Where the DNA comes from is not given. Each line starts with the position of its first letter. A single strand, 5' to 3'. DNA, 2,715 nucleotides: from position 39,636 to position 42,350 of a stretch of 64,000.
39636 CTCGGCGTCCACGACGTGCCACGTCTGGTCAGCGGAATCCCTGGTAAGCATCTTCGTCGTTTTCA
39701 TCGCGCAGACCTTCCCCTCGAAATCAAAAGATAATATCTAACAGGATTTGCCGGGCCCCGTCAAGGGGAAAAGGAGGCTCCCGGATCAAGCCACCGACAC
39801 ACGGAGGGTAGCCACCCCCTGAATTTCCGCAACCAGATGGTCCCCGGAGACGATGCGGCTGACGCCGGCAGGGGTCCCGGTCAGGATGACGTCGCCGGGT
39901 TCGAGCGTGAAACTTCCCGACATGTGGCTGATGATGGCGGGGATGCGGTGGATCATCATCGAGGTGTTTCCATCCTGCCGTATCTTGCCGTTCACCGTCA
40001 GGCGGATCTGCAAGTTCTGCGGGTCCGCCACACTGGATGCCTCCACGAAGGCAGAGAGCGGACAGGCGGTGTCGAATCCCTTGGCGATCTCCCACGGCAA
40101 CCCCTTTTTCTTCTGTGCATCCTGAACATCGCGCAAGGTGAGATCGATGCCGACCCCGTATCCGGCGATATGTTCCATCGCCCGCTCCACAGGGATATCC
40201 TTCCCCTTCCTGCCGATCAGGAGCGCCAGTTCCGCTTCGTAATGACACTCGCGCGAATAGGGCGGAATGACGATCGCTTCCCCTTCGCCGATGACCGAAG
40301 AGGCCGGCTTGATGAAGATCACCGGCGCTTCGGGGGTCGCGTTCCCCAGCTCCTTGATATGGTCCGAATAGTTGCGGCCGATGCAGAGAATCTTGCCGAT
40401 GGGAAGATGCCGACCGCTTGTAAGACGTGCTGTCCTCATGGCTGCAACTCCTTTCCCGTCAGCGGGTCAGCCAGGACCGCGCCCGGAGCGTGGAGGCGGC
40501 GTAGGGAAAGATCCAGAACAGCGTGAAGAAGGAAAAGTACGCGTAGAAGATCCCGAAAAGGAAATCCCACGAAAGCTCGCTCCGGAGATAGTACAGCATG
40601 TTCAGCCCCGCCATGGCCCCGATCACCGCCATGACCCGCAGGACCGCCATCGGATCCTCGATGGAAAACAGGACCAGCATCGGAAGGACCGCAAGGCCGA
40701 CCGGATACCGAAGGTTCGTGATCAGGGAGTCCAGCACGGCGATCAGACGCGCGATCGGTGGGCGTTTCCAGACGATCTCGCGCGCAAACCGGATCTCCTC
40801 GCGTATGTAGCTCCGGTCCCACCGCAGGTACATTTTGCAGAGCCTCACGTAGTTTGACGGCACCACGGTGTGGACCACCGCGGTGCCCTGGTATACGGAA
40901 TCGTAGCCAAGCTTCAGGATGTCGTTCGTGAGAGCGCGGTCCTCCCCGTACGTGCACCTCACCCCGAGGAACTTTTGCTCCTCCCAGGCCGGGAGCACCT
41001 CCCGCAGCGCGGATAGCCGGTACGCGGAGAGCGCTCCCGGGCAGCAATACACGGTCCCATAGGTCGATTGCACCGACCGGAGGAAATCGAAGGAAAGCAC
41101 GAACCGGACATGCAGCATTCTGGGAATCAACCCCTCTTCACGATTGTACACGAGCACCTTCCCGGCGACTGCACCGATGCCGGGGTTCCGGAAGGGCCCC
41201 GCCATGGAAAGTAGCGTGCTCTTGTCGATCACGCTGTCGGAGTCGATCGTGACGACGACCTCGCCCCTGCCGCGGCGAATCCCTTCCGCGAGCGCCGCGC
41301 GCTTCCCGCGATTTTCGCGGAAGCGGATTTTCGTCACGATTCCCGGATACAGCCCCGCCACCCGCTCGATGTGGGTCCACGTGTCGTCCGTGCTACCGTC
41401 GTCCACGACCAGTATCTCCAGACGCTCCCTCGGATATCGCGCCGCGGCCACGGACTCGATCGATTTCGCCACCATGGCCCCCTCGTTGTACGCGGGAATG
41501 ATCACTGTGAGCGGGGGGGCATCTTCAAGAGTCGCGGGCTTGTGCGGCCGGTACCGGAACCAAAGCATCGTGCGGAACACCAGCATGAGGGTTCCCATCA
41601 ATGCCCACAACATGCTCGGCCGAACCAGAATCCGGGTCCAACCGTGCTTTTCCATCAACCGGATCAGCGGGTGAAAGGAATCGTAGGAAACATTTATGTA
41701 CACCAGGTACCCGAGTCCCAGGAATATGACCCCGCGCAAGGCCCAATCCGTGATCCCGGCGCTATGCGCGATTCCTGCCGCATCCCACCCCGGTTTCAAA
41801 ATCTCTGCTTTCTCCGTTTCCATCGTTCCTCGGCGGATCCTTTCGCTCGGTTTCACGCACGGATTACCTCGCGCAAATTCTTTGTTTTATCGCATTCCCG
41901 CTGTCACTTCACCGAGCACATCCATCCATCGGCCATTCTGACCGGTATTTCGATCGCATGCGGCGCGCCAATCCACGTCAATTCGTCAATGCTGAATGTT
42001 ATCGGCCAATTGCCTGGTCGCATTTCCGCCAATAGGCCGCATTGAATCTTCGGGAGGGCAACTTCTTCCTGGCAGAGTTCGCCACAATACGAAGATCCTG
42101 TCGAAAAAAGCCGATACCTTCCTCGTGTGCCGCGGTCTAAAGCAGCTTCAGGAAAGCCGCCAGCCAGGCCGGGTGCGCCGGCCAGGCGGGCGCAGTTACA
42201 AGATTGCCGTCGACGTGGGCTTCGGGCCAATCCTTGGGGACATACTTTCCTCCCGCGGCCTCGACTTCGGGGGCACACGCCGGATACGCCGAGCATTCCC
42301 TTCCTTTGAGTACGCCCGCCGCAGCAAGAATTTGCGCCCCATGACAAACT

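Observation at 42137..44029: Decayed chromosomal integron: intI remnant divergent from an attC-flanked cassette array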

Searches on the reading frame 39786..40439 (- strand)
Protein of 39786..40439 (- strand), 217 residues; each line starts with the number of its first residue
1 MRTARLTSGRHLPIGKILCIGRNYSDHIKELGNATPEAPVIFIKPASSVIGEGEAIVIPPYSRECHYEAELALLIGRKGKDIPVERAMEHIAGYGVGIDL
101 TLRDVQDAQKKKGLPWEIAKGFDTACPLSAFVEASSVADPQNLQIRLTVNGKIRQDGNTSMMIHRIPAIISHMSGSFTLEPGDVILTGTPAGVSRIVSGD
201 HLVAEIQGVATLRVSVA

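Call 50: find_related_loci(query=window:39786-40439:-, collection=metagenome_contigs, flank=10000)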
Query window:39786-40439:- (217 aa) in metagenome_contigs; peptide patterns used: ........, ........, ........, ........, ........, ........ (x = any residue, [..] = any of these).
600 stretches matched a pattern (row limit reached: there are more); 534 encode a relative of the query (tblastn E <= 1e-3); the best 80 are kept; 80 distinct loci.
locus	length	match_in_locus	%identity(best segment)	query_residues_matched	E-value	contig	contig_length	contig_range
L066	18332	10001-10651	95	1-217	2e-138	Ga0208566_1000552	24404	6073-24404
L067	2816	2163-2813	91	1-217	4e-137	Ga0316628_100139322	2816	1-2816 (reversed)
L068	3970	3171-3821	89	1-217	8e-134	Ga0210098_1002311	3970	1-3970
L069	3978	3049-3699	91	1-217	5e-134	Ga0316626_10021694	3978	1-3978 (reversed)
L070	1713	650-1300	90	1-217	3e-141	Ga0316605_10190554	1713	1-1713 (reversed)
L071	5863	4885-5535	89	1-217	9e-131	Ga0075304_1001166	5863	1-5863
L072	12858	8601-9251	89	1-217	8e-130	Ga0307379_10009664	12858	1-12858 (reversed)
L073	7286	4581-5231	90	1-217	9e-129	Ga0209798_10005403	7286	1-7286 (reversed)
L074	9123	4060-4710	89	1-217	4e-129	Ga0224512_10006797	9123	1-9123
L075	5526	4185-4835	90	1-217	4e-129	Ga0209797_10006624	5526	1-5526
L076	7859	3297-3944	88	1-216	2e-128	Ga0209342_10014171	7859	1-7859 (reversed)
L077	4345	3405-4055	88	1-217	2e-129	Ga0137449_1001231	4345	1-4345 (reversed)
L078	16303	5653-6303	88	1-217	1e-127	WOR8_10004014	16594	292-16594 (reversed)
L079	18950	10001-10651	88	1-217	1e-127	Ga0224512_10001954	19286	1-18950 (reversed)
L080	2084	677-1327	87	1-217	3e-135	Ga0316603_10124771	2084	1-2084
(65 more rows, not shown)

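Call 66: search_protein_families(library=ncbifam, proteins=[L072:3743-4855:+], max_evalue=0.00001)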
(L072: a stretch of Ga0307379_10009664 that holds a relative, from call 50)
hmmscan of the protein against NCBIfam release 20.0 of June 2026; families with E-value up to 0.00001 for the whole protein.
L072:3743-4855:+ (370 aa): 11 families
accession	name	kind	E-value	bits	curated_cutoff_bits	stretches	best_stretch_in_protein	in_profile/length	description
TIGR02249.1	integrase_gron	subfamily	1.1e-135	452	265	1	55-367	1-313/315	integron integrase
NF011946.0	PRK15417.1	equivalog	2.3e-109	365.7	435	1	49-367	10-328/337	integron integrase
NF040815.2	recomb_XerA_Arch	equivalog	9.8e-54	182.7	220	2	60-234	4-175/263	site-specific tyrosine recombinase/integron integrase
TIGR02224.1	recomb_XerC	equivalog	1e-46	159.7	335.15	2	290-354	213-277/295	tyrosine recombinase XerC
NF001399.0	PRK00283.1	subfamily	3.6e-43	147.9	279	1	66-357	20-286/300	tyrosine recombinase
TIGR02225.1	recomb_XerD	equivalog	3.8e-43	147.9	329.6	2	291-356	211-276/290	site-specific tyrosine recombinase XerD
NF002331.0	PRK01287.1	subfamily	1.7e-37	129.2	371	2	54-245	28-237/365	site-specific tyrosine recombinase XerC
NF003462.0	PRK05084.1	equivalog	5.3e-17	61.6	267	1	296-358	288-348/360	tyrosine recombinase XerS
NF007370.0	PRK09870.1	subfamily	5e-11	42.6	221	1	300-353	125-178/200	tyrosine-type DNA invertase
NF007371.0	PRK09871.1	subfamily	4.1e-10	39.5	222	1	296-353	116-173/198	tyrosine-type DNA invertase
NF040693.1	recomb_GmtY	equivalog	7.6e-06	25.4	340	0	279-353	358-431/441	gamma-mobile-trio recombinase GmtY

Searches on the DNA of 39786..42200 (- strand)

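Call 49: search_with_rna_model(model_id=R1, source=window, start=40400, end=42200, filters=off, max_evalue=10, show_alignments=3)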
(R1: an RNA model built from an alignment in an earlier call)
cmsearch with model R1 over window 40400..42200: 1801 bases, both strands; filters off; matches with E-value up to 10: 12.
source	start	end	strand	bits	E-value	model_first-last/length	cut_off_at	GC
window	40988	41041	+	9.4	0.11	1-80/80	no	0.78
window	41283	41323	-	6.9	0.57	1-80/80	no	0.71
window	40611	40653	-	6.3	0.86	22-59/80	no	0.72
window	42153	42185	+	5.6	1.3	1-80/80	no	0.79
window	41158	41187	+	4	3.9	1-80/80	no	0.7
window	40964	40985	-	3.9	4.3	1-80/80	no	0.59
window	42129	42164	-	3.6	5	21-60/80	no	0.64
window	41648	41681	+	3.2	6.8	1-80/80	no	0.47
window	40855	40891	-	3.2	6.8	1-80/80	no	0.73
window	40407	40428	-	3.1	7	1-80/80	no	0.55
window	41158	41187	-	3.1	7.2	1-80/80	no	0.7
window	40736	40761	+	2.7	9.3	1-80/80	no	0.69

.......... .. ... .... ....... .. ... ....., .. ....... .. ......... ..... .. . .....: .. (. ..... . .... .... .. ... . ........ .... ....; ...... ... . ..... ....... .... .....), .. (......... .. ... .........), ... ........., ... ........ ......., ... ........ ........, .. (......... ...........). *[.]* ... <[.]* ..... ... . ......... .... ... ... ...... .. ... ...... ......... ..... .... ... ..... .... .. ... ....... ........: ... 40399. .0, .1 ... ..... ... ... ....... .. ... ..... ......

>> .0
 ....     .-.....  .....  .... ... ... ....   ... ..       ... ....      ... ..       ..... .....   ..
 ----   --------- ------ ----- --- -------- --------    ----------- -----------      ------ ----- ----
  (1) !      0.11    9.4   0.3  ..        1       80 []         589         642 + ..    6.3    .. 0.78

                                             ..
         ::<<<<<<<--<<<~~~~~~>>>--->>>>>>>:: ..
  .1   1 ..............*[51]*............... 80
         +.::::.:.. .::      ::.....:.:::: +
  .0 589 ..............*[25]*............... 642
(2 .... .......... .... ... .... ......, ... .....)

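Call 51: search_with_rna_model(model_id=R1, sources=[L066, L067, L068, L069, L070, L071, L072, L073, L074, L075, L076, L077, L078, L079, L080, L081, L082, L083, L084, L085, L086, L087, L088, L089, L090, L091, L092, L093, L094, L095, L096, L097, L098, L099, L100, L101, L102, L103, L104, L105, L106, L107, L108, L109, L110, L111, L112, L113, L114, L115, L116, L117, L118, L119, L120, L121, L122, L123, L124, L125, L126, L127, L128, L129, L130, L131, L132, L133, L134, L135, L136, L137, L138, L139, L140, L141, L142, L143, L144, L145], filters=default, max_evalue=0.001)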
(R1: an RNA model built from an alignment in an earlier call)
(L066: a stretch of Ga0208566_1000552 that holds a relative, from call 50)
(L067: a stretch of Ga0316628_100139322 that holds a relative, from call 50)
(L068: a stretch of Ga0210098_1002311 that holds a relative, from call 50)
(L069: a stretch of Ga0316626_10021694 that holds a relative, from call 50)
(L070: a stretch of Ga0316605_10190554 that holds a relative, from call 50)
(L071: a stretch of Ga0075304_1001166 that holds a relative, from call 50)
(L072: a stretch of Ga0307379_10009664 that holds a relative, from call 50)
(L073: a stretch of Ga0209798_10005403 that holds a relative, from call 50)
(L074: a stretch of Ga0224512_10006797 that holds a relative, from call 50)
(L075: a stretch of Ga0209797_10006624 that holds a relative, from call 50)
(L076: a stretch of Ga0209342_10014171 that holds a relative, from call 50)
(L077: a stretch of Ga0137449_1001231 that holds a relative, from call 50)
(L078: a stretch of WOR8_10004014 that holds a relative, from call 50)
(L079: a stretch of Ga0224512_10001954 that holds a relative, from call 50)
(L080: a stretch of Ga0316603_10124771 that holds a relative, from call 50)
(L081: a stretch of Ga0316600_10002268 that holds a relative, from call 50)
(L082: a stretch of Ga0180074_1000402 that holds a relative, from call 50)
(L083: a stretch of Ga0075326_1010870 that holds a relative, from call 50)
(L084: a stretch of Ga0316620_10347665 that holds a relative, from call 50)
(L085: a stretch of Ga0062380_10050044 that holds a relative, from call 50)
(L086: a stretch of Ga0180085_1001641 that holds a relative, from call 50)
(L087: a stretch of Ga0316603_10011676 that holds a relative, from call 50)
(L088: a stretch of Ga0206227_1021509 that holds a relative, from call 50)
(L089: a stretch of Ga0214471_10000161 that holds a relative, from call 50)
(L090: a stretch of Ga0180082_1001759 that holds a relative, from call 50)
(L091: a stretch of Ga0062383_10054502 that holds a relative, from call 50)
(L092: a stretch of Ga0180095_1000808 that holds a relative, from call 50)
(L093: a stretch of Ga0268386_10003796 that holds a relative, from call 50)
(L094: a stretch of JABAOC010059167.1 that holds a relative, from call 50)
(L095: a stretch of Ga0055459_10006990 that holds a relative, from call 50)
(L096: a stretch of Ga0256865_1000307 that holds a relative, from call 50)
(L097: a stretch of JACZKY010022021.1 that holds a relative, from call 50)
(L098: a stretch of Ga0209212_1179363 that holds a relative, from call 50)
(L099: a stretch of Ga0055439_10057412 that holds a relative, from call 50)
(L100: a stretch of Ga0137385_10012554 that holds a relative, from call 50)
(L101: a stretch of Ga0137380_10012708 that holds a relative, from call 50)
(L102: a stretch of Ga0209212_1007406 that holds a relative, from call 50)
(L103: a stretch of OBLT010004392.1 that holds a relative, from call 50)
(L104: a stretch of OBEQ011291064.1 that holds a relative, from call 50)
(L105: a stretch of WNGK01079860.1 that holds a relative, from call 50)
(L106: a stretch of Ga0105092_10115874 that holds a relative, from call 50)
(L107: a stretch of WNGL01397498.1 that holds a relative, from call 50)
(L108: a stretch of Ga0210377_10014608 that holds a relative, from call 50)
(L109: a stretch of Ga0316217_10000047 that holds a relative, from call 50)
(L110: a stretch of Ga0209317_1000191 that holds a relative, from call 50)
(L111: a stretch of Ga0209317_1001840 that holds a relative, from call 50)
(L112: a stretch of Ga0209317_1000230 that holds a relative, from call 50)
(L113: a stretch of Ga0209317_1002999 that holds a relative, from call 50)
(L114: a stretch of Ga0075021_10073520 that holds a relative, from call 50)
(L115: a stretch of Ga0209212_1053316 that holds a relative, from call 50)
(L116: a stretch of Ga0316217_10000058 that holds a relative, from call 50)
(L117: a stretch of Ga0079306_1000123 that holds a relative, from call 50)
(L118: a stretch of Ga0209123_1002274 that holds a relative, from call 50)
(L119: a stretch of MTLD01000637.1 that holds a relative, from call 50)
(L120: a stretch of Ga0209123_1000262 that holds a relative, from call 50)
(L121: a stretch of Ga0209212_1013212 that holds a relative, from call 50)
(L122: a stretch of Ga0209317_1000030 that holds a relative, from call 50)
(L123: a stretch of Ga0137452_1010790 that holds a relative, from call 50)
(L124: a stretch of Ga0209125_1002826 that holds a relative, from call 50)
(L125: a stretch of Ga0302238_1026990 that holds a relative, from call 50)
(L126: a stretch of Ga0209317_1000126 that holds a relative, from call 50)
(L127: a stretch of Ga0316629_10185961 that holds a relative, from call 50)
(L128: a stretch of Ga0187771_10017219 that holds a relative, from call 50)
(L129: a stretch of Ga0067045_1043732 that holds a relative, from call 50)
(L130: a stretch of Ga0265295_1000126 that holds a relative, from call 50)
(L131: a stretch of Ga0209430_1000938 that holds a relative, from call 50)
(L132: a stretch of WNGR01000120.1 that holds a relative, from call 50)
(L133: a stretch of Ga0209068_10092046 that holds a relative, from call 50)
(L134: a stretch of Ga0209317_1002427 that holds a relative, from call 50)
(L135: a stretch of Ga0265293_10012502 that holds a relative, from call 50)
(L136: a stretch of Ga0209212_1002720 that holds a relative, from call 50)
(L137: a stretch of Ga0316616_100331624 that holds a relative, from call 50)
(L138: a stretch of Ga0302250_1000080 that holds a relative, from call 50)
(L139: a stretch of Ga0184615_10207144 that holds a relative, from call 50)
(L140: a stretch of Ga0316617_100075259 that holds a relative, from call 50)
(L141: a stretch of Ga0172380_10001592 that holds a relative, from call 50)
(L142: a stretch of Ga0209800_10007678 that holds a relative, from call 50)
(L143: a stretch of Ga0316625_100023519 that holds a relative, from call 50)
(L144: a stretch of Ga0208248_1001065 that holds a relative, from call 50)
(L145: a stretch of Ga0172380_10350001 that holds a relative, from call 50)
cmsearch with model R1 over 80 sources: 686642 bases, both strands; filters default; matches with E-value up to 0.001: 82.
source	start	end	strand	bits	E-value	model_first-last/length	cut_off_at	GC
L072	6480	6559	+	93.3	3.4e-23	1-80/80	no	0.61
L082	168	247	+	93.1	3.7e-23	1-80/80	no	0.61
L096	5443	5522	+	91.8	8.9e-23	1-80/80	no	0.56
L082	4738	4817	+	91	1.5e-22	1-80/80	no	0.62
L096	3408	3487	+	89.1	5.2e-22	1-80/80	no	0.61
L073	108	187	+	87.9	1.2e-21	1-80/80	no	0.59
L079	117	196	+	87.9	1.2e-21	1-80/80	no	0.59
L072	5621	5700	+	85.4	6.2e-21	1-80/80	no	0.56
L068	1581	1660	+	82.8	3.4e-20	1-80/80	no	0.6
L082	6559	6638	+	82.7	3.8e-20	1-80/80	no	0.59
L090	836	915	+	81.9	6.2e-20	1-80/80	no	0.56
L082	1075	1154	+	79.9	2.4e-19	1-80/80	no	0.57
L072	9308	9387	+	79.6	2.9e-19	1-80/80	no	0.62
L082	1806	1885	+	77.8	9.2e-19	1-80/80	no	0.64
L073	2602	2681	+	75.6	4e-18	1-80/80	no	0.62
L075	2206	2285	+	75.6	4e-18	1-80/80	no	0.62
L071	623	702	+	74.4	8.8e-18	1-80/80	no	0.59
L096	919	998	+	74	1.1e-17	1-80/80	no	0.66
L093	6263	6342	+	70.8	9.4e-17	1-80/80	no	0.66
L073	667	746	+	69.3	2.6e-16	1-80/80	no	0.65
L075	271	350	+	69.3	2.6e-16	1-80/80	no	0.65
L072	7813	7891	+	69.3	2.7e-16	1-80/80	no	0.58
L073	1359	1437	+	69.1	3e-16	1-80/80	no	0.63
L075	963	1041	+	69.1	3e-16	1-80/80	no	0.63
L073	1796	1875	+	69.1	3e-16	1-80/80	no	0.7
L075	1400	1479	+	69.1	3e-16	1-80/80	no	0.7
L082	2740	2819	+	68.6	4.1e-16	1-80/80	no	0.69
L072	10071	10150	+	66.4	1.8e-15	1-80/80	no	0.56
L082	4113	4192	+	65.2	3.8e-15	1-80/80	no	0.59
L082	3404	3483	+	64.4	6.5e-15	1-80/80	no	0.66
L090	1540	1619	+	63.6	1.1e-14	1-80/80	no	0.65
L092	642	721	+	63.6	1.1e-14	1-80/80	no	0.65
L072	8484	8562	+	62.6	2.2e-14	1-80/80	no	0.56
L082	576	654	+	62.5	2.4e-14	1-80/80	no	0.61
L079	5574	5651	+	62.4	2.4e-14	1-80/80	no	0.62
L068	82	165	+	60.4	9.2e-14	1-80/80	no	0.69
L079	1295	1372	+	59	2.4e-13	1-80/80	no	0.55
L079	815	894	+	58.5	3.3e-13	1-80/80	no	0.59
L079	4793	4873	+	57.7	5.6e-13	1-80/80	no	0.59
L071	3997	4076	+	57.6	6.2e-13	1-80/80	no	0.62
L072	12208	12290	+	57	8.7e-13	1-80/80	no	0.59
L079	6743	6821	+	56.1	1.6e-12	1-80/80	no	0.57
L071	1789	1867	+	55.7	2.1e-12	1-80/80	no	0.58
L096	7039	7119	+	55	3.3e-12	1-80/80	no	0.67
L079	3204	3283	+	54.3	5.3e-12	1-80/80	no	0.59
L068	825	957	+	52.6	1.7e-11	1-80/80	no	0.62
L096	507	585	+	51.2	4.1e-11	1-80/80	no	0.56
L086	1807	1940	+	50.4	7.1e-11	1-80/80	no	0.6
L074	1877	1956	+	50.3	7.7e-11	1-80/80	no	0.57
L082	5892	5970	+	50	9.2e-11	1-80/80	no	0.7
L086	333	411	+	49.6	1.2e-10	1-80/80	no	0.65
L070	226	305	+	49.5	1.2e-10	1-80/80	no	0.57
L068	2277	2410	+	48.9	1.8e-10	1-80/80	no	0.58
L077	590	670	+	48.3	2.8e-10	1-80/80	no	0.65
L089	1021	1100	+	48.2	3e-10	1-80/80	no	0.61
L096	8488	8567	+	48.2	3e-10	1-80/80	no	0.61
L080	253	332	+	47.6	4.3e-10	1-80/80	no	0.57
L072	10551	10631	+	46.2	1.2e-09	1-80/80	no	0.58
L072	7115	7194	+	45.9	1.4e-09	1-80/80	no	0.61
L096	6146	6257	+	43.4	7.1e-09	1-80/80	no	0.61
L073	4262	4341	+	43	9.2e-09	1-80/80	no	0.65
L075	3866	3945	+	43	9.2e-09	1-80/80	no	0.65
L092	1149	1228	+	42.6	1.2e-08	1-80/80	no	0.61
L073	3702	3781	+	41.3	2.9e-08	1-80/80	no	0.6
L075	3306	3385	+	41.3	2.9e-08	1-80/80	no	0.6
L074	2991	3069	+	39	1.3e-07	1-80/80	no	0.67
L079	8893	8972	+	38.8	1.5e-07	1-80/80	no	0.65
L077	1185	1262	+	38.2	2.2e-07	1-80/80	no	0.62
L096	4029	4145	+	37.8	3e-07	1-80/80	no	0.65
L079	8104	8182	+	36.5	7.1e-07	1-80/80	no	0.59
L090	2047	2126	+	36.2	8.4e-07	1-80/80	no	0.57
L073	3303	3382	+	35.7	1.2e-06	1-80/80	no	0.65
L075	2907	2986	+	35.7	1.2e-06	1-80/80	no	0.65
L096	4712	4822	+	34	3.7e-06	1-80/80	no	0.59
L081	5770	5902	+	33.1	6.5e-06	1-80/80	no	0.62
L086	2486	2565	+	31.6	1.7e-05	1-80/80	no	0.64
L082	4738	4817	-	29.4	7.5e-05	1-80/80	no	0.62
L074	516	594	+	29.4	7.6e-05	1-80/80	no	0.56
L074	105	184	+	29.3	7.8e-05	1-80/80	no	0.54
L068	1581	1660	-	29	9.8e-05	1-80/80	no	0.6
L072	6480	6559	-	27.7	0.00023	1-80/80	no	0.61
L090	836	915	-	26.2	0.00064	1-80/80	no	0.56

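Call 56: search_with_rna_model(model_id=R1, sources=[L077, L085, L074, L067, L069], filters=off, max_evalue=1)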
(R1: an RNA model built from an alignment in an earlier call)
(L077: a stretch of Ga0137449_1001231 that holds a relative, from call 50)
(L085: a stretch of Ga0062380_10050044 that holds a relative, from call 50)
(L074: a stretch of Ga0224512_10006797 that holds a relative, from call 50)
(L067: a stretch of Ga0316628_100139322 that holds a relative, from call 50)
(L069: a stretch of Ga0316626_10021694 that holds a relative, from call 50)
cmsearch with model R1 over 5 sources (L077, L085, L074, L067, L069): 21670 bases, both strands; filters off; matches with E-value up to 1: 12.
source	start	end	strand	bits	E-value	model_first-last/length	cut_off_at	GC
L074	1877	1956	+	50.2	2.4e-12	1-80/80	no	0.57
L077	590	670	+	48.3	8.9e-12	1-80/80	no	0.65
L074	2991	3069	+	39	4.2e-09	1-80/80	no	0.67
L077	1185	1262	+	38.2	7e-09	1-80/80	no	0.62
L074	105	184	+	29.4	2.4e-06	1-80/80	no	0.54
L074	516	594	+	29.4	2.4e-06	1-80/80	no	0.56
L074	1349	1409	+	22.5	0.00023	1-80/80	no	0.66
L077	1648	1701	+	22.1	0.0003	1-80/80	no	0.65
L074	2356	2415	+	18.7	0.0028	1-80/80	no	0.62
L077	3839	3931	-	14.7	0.04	1-80/80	no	0.61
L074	1877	1956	-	11.6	0.3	1-80/80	no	0.57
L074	7581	7639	-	10.4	0.67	1-80/80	no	0.61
